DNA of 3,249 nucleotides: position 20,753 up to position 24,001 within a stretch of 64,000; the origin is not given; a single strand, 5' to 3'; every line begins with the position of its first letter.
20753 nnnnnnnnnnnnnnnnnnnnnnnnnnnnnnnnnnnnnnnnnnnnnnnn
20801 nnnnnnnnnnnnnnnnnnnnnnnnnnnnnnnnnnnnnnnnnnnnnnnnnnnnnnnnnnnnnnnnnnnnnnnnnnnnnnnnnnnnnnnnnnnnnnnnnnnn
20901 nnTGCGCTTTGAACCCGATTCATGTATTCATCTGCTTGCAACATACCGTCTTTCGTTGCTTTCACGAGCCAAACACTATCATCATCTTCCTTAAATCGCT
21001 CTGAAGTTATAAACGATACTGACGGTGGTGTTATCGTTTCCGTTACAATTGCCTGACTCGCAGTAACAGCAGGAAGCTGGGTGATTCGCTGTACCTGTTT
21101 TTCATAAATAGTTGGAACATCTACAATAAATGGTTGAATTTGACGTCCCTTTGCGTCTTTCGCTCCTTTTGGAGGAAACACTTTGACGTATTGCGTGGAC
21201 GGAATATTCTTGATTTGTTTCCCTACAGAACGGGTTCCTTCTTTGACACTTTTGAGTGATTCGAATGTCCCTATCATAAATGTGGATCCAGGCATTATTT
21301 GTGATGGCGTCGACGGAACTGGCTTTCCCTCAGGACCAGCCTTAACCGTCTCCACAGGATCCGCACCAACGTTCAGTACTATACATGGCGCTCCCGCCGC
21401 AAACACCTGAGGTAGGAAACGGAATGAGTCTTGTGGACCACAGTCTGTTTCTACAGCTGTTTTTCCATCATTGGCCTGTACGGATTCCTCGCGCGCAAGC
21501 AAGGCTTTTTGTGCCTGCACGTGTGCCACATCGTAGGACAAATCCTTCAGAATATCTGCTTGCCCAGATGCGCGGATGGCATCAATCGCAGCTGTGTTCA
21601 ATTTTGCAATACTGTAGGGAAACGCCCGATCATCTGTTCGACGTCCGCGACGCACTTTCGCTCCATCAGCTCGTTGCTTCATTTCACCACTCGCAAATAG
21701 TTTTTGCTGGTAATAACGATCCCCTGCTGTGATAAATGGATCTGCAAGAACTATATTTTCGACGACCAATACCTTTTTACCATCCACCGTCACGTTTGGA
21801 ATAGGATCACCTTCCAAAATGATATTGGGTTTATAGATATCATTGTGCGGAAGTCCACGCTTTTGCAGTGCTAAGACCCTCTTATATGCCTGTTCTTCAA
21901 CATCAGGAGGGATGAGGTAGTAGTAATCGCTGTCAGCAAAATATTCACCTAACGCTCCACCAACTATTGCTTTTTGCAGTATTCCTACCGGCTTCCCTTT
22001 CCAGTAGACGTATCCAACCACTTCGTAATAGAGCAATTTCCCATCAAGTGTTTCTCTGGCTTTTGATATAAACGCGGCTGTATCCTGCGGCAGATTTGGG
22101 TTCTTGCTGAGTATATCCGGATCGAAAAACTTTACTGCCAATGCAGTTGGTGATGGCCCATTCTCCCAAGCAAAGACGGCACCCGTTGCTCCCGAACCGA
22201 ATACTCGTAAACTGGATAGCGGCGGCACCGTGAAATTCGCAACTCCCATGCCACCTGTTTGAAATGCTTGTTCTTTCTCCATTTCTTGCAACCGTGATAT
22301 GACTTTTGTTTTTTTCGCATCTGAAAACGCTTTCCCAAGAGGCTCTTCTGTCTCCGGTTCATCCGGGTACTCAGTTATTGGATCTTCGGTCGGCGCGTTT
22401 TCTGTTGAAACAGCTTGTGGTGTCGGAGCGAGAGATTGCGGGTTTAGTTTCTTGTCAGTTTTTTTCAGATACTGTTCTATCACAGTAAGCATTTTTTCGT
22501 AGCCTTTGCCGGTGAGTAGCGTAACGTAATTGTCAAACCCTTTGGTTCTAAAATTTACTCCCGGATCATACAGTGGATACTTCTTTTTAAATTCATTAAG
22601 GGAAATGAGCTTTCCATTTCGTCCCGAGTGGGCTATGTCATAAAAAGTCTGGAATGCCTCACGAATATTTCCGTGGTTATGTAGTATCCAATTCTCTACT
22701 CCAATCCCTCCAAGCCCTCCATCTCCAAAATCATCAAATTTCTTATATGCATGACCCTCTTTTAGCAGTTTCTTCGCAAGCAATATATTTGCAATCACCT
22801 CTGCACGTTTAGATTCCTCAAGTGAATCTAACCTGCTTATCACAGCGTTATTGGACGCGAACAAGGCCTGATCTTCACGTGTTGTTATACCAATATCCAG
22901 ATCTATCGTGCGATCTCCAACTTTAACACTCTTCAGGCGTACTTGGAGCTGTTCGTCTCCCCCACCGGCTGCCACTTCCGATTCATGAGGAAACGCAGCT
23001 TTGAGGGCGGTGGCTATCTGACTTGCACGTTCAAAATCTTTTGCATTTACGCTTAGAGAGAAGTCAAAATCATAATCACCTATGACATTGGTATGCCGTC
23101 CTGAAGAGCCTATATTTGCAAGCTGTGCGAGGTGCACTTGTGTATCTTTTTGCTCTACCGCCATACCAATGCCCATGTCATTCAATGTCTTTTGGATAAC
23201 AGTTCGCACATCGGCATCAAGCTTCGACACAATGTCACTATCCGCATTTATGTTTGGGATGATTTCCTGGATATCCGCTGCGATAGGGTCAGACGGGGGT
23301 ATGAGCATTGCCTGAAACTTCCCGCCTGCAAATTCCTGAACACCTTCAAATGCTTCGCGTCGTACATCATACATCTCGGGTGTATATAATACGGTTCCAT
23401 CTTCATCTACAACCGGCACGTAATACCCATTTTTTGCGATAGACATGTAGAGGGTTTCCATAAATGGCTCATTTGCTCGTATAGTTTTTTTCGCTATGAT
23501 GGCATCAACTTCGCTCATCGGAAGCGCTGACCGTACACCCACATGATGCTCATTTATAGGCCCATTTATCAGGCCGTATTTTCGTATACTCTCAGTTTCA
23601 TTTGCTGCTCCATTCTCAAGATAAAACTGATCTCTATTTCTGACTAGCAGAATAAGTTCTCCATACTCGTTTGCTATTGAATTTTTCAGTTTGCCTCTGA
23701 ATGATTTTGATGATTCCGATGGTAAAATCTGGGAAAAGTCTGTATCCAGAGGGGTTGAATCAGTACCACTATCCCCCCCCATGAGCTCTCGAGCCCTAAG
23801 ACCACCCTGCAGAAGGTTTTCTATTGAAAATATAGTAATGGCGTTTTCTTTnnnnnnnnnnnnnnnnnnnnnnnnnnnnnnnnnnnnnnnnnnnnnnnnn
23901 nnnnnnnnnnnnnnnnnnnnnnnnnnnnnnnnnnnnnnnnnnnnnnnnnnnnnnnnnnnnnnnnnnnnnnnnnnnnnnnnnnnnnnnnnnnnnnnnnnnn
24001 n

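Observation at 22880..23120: Pol-beta / possibly CD-NTase-like nucleotidyltransferase signature in gene B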

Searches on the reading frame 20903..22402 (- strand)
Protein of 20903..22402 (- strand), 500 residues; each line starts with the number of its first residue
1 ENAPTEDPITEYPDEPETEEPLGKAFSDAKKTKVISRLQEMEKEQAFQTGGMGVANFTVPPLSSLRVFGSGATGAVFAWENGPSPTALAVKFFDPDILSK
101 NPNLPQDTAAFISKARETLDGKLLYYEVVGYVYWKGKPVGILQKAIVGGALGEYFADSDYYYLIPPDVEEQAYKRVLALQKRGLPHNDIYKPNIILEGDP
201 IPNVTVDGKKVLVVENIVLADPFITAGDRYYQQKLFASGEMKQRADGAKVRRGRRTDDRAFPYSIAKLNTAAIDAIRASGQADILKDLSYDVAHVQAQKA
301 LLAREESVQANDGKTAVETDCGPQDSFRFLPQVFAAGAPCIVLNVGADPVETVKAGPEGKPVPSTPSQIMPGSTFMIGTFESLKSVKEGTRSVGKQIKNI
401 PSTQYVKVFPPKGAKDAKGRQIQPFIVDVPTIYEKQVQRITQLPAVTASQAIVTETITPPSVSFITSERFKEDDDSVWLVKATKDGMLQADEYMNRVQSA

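Call 17: search_protein_families(library=ncbifam, proteins=[window:20903-22402:-], max_evalue=1)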
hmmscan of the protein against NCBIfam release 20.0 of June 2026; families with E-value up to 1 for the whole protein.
window:20903-22402:- (500 aa): 0 families

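Call 18: search_protein_families(library=padloc, proteins=[window:20903-22402:-], max_evalue=1)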
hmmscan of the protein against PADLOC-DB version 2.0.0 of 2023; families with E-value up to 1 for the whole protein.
window:20903-22402:- (500 aa): 0 families

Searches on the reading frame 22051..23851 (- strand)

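Call 8: search_protein_families(library=pfam, proteins=[window:22051-23851:-], max_evalue=10)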
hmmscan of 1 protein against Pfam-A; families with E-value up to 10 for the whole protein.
window:22051-23851:- (600 aa): 1 family
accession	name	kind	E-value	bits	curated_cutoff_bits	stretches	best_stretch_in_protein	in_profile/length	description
PF00571.33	CBS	-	0.095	13.5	24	1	123-154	11-42/57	CBS domain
